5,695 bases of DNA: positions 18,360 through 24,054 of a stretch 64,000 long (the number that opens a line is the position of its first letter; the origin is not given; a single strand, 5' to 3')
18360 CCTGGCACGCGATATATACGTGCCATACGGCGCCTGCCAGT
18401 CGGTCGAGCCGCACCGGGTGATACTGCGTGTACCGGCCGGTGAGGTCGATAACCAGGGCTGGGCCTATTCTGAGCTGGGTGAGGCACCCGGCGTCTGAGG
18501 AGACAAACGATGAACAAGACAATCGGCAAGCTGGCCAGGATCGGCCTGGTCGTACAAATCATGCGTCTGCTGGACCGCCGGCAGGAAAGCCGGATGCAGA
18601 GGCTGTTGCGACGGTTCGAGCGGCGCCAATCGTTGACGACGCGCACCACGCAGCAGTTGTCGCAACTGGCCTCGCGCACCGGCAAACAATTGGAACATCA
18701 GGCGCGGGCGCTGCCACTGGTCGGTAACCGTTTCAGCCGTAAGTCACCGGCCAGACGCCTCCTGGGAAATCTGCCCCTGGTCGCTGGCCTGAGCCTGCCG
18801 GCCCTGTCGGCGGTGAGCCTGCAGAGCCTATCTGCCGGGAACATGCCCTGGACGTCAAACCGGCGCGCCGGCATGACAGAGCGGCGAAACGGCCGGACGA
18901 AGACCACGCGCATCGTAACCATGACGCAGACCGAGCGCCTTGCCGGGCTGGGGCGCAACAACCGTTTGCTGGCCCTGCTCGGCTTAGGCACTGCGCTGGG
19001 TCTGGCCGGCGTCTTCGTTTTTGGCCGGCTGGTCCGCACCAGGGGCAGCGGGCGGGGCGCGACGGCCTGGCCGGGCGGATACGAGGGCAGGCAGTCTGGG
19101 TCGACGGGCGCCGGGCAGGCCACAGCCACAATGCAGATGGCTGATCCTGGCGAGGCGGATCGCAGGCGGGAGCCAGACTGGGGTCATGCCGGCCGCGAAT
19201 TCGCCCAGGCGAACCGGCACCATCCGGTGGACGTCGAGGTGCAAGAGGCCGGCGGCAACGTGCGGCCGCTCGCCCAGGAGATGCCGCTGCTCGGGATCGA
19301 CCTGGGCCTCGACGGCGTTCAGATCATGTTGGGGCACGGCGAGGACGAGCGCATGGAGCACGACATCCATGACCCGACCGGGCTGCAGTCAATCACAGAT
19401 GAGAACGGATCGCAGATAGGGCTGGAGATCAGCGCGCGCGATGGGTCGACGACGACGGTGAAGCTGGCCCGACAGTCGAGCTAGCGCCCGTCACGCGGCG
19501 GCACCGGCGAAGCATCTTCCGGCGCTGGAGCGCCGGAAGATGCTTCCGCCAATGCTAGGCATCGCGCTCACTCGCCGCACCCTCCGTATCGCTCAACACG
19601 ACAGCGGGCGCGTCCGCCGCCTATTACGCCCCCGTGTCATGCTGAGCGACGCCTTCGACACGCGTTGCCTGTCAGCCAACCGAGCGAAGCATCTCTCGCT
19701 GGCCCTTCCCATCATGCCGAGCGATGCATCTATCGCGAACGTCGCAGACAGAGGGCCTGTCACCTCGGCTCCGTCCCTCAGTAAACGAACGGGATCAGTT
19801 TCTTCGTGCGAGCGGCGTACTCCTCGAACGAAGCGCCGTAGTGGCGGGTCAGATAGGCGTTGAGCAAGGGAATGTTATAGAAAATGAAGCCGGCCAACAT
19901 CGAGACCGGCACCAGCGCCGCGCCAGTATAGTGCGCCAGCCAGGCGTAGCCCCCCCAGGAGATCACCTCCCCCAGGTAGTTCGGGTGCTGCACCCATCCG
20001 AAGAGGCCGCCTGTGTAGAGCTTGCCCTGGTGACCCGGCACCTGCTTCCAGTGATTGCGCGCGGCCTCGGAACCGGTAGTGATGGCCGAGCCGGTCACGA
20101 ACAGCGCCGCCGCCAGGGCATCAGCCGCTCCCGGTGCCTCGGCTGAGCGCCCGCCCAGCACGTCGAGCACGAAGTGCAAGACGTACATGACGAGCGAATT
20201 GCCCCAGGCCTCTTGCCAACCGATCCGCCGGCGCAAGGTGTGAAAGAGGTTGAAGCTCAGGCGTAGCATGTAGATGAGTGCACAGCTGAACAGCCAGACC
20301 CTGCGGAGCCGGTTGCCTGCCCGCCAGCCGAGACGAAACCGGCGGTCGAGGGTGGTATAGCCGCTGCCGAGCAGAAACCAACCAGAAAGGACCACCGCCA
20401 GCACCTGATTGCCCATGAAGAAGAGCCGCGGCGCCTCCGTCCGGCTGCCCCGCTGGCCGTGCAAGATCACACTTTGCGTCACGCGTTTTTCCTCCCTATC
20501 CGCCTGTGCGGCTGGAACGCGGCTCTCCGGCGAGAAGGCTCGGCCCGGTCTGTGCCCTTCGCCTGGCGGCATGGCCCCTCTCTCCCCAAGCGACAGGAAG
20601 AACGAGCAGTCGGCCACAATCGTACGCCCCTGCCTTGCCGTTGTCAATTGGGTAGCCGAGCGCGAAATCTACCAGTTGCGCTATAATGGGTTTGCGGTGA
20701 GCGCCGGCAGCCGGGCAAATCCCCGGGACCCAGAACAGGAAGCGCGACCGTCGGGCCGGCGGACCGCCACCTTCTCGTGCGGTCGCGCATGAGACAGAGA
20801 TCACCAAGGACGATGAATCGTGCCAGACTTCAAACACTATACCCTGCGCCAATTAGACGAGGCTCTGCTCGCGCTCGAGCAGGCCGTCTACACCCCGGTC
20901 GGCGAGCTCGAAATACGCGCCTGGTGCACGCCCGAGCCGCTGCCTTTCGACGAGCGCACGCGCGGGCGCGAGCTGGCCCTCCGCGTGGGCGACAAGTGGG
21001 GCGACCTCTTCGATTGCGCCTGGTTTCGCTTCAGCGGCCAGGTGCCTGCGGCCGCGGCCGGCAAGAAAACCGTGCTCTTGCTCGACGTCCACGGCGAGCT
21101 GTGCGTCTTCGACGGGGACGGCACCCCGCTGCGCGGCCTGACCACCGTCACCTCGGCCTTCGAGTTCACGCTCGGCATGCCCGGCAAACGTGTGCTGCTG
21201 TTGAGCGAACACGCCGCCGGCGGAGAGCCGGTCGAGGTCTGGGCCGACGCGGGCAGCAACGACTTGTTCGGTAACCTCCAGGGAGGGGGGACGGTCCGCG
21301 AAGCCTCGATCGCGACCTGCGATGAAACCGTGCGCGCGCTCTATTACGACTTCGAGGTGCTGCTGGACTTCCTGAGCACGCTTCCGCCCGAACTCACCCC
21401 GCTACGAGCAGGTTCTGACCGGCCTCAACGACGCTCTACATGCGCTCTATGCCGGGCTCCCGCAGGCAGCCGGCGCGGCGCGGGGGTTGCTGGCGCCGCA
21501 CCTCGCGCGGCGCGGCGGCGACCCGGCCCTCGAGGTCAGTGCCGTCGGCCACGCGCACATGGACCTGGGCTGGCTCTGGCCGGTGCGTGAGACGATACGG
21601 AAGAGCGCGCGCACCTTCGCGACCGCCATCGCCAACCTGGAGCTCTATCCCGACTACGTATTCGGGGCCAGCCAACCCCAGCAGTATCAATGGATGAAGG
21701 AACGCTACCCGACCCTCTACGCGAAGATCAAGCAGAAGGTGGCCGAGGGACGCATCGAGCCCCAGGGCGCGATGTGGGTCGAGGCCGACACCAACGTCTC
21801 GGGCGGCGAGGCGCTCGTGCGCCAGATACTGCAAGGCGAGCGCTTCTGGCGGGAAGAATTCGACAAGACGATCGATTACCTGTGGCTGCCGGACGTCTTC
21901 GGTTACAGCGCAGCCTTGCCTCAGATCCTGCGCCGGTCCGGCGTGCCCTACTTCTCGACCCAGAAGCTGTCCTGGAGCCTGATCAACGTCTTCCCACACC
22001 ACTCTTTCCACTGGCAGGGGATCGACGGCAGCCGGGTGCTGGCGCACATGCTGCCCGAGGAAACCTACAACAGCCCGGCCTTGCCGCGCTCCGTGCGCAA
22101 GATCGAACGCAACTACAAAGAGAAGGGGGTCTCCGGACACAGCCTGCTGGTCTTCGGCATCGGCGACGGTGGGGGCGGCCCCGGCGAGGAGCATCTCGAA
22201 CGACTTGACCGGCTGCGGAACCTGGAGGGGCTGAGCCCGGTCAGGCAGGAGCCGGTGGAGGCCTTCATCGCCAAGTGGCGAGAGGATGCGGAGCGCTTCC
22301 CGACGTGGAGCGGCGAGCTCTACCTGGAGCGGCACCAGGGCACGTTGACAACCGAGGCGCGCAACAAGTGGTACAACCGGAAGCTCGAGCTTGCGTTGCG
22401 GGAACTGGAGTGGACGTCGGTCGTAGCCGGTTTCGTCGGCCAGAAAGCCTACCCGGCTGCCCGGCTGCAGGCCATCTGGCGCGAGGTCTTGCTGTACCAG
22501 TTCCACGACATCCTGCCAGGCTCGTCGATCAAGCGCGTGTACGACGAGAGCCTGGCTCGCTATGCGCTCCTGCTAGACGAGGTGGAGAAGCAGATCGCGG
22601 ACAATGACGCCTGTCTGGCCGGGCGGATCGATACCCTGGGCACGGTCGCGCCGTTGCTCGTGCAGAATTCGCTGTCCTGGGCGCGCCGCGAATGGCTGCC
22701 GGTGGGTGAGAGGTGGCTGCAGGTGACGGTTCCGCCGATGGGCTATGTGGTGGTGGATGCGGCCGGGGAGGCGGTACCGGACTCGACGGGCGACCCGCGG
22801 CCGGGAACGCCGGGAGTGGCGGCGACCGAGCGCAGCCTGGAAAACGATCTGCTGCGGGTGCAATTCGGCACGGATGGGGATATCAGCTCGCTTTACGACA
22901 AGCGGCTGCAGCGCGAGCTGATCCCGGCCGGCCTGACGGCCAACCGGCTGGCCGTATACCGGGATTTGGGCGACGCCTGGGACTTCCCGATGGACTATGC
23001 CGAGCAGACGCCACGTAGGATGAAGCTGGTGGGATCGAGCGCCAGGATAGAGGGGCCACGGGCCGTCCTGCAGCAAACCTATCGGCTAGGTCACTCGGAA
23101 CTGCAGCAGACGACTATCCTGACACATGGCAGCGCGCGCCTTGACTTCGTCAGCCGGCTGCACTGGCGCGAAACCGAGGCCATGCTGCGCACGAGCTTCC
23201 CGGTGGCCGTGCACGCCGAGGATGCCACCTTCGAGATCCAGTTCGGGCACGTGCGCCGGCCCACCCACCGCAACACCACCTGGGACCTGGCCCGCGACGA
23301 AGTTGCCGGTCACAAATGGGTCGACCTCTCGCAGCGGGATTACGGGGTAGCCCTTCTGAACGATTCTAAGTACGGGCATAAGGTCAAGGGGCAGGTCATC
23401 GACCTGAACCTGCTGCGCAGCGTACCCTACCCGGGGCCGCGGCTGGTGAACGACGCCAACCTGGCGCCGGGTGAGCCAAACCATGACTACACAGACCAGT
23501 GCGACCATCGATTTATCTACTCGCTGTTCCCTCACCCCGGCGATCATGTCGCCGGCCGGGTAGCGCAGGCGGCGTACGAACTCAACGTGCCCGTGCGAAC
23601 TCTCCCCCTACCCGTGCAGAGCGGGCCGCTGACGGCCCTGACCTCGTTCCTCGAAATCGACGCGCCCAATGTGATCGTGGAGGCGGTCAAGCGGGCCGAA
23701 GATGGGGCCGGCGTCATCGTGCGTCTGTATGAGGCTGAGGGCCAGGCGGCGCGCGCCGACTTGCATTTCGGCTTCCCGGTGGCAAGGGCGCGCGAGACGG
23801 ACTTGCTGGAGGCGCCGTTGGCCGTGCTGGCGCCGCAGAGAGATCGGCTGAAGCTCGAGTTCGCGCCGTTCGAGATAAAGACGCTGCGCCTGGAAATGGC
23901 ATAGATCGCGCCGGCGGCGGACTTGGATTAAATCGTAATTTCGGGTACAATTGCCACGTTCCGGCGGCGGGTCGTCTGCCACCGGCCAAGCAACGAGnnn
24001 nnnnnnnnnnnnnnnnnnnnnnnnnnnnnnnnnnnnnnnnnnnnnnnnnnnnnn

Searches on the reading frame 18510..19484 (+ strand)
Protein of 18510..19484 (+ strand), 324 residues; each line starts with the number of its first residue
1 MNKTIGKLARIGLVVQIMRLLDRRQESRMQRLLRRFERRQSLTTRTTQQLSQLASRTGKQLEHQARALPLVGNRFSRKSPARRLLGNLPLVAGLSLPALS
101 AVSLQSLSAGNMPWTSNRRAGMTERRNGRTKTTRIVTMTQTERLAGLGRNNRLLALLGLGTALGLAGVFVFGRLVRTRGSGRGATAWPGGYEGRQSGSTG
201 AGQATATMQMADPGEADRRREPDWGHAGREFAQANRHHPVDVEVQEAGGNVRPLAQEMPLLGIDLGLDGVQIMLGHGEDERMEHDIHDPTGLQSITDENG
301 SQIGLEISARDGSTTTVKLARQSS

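Call 34: search_protein_families(library=pfam, proteins=[window:18510-19484:+], max_evalue=0.001)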
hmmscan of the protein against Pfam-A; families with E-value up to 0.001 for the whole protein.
window:18510-19484:+ (324 aa): 1 family
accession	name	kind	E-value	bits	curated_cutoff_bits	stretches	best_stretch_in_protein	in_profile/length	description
PF17269.7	DUF5335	-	2.3e-05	24.6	27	1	231-322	17-104/110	Family of unknown function (DUF5335)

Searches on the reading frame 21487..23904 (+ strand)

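Call 34: search_protein_families(library=pfam, proteins=[window:21487-23904:+], max_evalue=0.001)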
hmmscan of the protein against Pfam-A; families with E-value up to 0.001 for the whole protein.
window:21487-23904:+ (805 aa): 4 families
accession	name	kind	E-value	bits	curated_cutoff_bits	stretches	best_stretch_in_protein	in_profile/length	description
PF01074.27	Glyco_hydro_38N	-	1.8e-84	283.8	25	1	17-275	2-270/270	Glycosyl hydrolases family 38 N-terminal domain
PF07748.19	Glyco_hydro_38C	-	1.3e-53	182.8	25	1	451-652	1-206/206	Glycosyl hydrolases family 38 C-terminal domain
PF09261.16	Alpha-mann_mid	-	1.7e-24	86.1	31.1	1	282-372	2-91/96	Alpha mannosidase middle domain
PF17677.7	Glyco_hydro38C2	-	4e-19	68.9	22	1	728-800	1-72/72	Glycosyl hydrolases family 38 C-terminal beta sandwich domain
